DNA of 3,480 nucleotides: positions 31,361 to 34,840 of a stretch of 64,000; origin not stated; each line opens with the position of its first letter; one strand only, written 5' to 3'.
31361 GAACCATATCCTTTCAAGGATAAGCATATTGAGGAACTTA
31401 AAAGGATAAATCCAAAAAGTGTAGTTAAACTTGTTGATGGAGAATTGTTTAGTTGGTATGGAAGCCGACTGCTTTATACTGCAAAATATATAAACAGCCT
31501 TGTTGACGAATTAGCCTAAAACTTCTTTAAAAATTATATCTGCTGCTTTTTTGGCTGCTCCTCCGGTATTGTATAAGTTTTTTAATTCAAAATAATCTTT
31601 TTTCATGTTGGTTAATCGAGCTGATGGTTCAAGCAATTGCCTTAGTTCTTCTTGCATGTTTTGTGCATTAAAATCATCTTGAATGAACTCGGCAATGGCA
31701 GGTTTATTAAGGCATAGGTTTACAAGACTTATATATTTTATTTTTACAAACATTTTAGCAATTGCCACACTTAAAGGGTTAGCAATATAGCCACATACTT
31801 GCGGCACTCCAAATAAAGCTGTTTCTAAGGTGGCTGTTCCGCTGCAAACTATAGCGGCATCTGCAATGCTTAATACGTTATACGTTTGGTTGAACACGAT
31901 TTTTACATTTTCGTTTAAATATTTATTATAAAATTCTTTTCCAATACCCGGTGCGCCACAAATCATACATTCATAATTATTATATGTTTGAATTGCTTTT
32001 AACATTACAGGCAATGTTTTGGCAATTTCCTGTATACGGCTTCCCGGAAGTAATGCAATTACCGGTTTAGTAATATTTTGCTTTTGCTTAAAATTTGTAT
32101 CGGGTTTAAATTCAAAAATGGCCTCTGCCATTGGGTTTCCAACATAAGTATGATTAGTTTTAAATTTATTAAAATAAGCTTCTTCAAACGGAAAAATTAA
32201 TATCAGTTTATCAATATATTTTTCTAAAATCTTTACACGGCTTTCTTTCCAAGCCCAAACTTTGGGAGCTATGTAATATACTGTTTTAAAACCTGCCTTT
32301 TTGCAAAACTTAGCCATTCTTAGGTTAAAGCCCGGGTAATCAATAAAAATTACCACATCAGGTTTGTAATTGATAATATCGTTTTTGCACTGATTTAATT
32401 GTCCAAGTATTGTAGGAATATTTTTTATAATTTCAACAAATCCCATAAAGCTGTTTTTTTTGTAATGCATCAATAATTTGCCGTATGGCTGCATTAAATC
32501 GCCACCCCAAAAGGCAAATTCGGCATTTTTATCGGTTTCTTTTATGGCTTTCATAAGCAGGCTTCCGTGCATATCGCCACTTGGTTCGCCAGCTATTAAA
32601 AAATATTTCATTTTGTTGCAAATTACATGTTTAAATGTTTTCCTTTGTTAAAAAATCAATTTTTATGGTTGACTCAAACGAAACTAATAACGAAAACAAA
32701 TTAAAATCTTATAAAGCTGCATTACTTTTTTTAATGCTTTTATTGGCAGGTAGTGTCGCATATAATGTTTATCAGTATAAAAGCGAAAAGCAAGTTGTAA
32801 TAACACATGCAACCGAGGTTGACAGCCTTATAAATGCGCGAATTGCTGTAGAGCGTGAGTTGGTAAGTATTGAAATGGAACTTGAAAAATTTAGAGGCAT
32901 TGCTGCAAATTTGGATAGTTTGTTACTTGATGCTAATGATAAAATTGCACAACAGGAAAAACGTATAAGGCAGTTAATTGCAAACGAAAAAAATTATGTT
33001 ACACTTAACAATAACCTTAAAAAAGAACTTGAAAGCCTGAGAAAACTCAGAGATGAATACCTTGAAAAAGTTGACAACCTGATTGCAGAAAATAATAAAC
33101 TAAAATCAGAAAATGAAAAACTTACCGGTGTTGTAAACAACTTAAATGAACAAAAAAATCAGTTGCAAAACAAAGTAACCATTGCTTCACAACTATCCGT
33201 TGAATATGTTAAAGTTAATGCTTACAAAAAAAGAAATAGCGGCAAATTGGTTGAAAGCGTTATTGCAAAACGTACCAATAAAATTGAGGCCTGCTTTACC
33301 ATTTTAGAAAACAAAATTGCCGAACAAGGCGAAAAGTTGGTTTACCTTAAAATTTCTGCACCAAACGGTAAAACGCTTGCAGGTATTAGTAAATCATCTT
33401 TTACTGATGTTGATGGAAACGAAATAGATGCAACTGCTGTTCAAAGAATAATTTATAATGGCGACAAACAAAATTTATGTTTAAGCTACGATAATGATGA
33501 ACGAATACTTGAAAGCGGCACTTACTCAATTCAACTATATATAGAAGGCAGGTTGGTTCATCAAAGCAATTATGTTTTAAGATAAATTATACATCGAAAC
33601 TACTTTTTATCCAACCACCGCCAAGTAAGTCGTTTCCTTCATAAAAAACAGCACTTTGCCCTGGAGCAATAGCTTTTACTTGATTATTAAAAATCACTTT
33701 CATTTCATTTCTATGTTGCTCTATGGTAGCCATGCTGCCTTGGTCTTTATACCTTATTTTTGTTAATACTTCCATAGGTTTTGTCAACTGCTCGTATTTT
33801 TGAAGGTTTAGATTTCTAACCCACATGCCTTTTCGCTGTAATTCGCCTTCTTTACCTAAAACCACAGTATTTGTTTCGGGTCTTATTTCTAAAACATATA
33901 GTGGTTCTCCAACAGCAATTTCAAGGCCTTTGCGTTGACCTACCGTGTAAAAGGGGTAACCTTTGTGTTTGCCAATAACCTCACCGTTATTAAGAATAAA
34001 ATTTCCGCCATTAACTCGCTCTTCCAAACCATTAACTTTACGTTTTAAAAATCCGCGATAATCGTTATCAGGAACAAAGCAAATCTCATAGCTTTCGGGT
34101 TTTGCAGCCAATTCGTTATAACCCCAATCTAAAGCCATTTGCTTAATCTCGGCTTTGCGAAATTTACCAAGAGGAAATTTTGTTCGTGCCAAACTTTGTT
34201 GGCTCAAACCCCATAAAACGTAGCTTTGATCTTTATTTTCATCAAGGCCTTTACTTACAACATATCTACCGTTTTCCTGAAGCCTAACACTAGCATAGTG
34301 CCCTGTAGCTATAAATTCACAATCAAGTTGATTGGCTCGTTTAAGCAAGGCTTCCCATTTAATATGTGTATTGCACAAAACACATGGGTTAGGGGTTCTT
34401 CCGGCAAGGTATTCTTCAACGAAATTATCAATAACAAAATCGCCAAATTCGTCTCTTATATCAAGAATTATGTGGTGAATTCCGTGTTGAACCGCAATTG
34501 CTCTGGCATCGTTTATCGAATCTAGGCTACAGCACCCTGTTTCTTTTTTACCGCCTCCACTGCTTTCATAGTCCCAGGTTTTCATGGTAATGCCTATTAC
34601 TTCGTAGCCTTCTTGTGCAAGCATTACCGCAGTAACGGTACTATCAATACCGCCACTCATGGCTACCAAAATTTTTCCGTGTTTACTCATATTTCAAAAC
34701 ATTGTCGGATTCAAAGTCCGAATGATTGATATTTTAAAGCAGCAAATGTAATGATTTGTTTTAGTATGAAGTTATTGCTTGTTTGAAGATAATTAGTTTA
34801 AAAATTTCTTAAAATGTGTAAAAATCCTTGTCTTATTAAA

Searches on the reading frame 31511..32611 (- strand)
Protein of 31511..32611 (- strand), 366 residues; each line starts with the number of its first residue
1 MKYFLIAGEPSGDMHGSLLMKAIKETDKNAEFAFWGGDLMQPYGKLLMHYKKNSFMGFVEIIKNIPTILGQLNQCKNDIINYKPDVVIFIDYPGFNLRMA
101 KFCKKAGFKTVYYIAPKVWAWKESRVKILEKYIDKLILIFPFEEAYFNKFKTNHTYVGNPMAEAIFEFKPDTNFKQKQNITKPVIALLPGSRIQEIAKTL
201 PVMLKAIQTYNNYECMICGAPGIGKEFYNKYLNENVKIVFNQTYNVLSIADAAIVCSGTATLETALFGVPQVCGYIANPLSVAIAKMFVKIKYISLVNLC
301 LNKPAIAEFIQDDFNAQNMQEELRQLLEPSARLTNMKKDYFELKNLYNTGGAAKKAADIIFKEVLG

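Call 56: search_protein_families(library=ncbifam, proteins=[window:31511-32611:-], max_evalue=1e-10)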
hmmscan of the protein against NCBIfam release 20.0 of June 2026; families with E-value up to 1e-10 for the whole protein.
window:31511-32611:- (366 aa): 2 families
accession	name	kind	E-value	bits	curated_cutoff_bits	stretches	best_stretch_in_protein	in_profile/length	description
TIGR00215.1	lpxB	equivalog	4.8e-75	252.8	190.25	1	5-357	11-377/382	lipid-A-disaccharide synthase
NF002173.0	PRK01021.1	equivalog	3.7e-53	181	1033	1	2-350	228-592/610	lipid-A-disaccharide synthase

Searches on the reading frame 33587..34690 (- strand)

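Call 56: search_protein_families(library=ncbifam, proteins=[window:33587-34690:-], max_evalue=1e-10)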
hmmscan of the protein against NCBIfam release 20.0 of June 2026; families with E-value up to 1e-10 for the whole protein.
window:33587-34690:- (367 aa): 4 families
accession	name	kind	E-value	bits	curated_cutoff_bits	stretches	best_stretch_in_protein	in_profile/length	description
NF001138.1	PRK00143.1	equivalog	1.1e-124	415.9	284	1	6-361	1-345/345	tRNA 2-thiouridine(34) synthase MnmA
NF011258.0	PRK14664.1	equivalog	1.7e-103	346.5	680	1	4-364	5-348/362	tRNA 2-thiouridine(34) synthase MnmA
TIGR00420.1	trmU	equivalog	1.4e-96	323.5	236.95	1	6-361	2-351/351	tRNA 2-thiouridine(34) synthase MnmA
NF011259.0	PRK14665.1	equivalog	3.4e-88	296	364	1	2-361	3-358/360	tRNA 2-thiouridine(34) synthase MnmA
